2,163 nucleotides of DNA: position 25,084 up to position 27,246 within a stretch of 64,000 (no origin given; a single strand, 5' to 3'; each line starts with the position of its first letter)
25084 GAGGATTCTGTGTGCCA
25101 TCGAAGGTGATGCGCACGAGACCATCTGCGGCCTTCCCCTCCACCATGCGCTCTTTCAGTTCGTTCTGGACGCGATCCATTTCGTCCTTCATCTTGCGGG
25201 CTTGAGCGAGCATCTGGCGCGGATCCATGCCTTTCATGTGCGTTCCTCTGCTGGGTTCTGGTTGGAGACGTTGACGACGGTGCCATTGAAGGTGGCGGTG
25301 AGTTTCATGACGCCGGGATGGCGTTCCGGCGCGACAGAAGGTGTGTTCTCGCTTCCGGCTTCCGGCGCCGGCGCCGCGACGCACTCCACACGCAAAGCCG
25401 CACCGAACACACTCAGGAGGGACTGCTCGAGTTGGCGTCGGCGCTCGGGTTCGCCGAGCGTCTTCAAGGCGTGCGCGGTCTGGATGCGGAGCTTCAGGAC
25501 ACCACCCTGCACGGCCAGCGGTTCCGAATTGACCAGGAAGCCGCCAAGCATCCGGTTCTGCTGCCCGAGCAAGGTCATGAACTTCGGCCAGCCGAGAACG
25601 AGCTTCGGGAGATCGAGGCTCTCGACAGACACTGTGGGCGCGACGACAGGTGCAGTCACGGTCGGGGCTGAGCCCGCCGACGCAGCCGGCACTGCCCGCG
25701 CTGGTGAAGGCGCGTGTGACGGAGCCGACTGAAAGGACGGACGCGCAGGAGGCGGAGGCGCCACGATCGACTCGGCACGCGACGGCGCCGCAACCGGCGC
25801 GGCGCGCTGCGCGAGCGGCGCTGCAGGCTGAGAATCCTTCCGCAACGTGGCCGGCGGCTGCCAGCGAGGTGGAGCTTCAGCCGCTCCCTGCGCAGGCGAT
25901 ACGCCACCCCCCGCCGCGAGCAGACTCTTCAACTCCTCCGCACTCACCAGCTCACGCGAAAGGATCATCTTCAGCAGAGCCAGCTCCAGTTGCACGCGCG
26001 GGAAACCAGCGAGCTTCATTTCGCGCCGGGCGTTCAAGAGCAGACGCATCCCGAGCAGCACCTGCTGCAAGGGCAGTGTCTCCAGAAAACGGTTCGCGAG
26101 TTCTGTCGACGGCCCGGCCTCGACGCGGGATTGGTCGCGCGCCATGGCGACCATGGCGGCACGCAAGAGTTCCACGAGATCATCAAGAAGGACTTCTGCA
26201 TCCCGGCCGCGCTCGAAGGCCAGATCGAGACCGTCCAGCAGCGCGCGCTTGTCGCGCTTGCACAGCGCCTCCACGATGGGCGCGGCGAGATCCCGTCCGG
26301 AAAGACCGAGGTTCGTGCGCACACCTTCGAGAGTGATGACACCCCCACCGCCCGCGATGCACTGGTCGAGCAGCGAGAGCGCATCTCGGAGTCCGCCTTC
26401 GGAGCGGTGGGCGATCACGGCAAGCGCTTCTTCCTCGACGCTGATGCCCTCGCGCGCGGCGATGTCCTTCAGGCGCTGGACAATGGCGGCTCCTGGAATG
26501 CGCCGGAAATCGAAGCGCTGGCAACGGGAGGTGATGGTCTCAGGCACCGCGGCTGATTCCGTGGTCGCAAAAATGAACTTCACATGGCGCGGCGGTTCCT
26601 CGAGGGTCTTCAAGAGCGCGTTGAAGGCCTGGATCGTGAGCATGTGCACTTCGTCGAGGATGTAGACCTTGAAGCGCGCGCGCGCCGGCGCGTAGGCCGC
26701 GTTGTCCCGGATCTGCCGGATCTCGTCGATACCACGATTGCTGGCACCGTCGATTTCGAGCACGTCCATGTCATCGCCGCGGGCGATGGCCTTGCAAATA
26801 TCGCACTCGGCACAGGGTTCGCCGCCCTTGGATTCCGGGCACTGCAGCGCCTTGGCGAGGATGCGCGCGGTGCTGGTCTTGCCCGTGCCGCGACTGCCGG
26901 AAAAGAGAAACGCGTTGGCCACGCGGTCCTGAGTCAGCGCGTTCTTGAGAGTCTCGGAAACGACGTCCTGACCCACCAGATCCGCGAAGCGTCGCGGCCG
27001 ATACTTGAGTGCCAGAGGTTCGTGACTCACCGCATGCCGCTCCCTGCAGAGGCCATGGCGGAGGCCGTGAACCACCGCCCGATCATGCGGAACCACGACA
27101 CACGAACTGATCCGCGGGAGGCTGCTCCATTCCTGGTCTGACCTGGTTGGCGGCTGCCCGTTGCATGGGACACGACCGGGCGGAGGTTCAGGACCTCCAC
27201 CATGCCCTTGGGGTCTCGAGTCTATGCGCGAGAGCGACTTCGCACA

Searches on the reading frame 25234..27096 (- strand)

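Call 27: search_protein_families(library=pfam, proteins=[window:25234-27096:-], max_evalue=0.001)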
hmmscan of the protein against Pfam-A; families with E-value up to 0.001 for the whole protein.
window:25234-27096:- (620 aa): 8 families
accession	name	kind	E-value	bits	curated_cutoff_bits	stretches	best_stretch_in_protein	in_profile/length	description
PF13177.12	DNA_pol3_delta2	-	5.6e-42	143.9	27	1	43-199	2-159/161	DNA polymerase III, delta subunit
PF22608.2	DNAX_ATPase_lid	-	4.8e-15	55.5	27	1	205-252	2-49/49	DNA polymerase III clamp loader subunit, ATPase lid domain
PF12169.13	DNA_pol3_gamma3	-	1e-12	48.5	24.4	1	254-389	1-139/143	DNA polymerase III subunits gamma and tau domain III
PF00004.35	AAA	-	6.8e-11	43.2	21.2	1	64-196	2-124/131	ATPase family associated with various cellular activities (AAA)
PF05496.18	RuvB_N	-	6e-06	26.5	27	1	33-116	2-91/159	Holliday junction DNA helicase RuvB P-loop domain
PF21960.2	RCF1-5-like_lid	-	1.7e-05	25.1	27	1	207-243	1-38/43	RCF1/5-like, AAA+ ATPase lid domain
PF13401.12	AAA_22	-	2.3e-05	25.2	27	1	61-181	6-125/130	AAA domain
PF07728.20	AAA_5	-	7.8e-05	23.1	22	1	63-172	2-97/139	AAA domain (dynein-related subfamily)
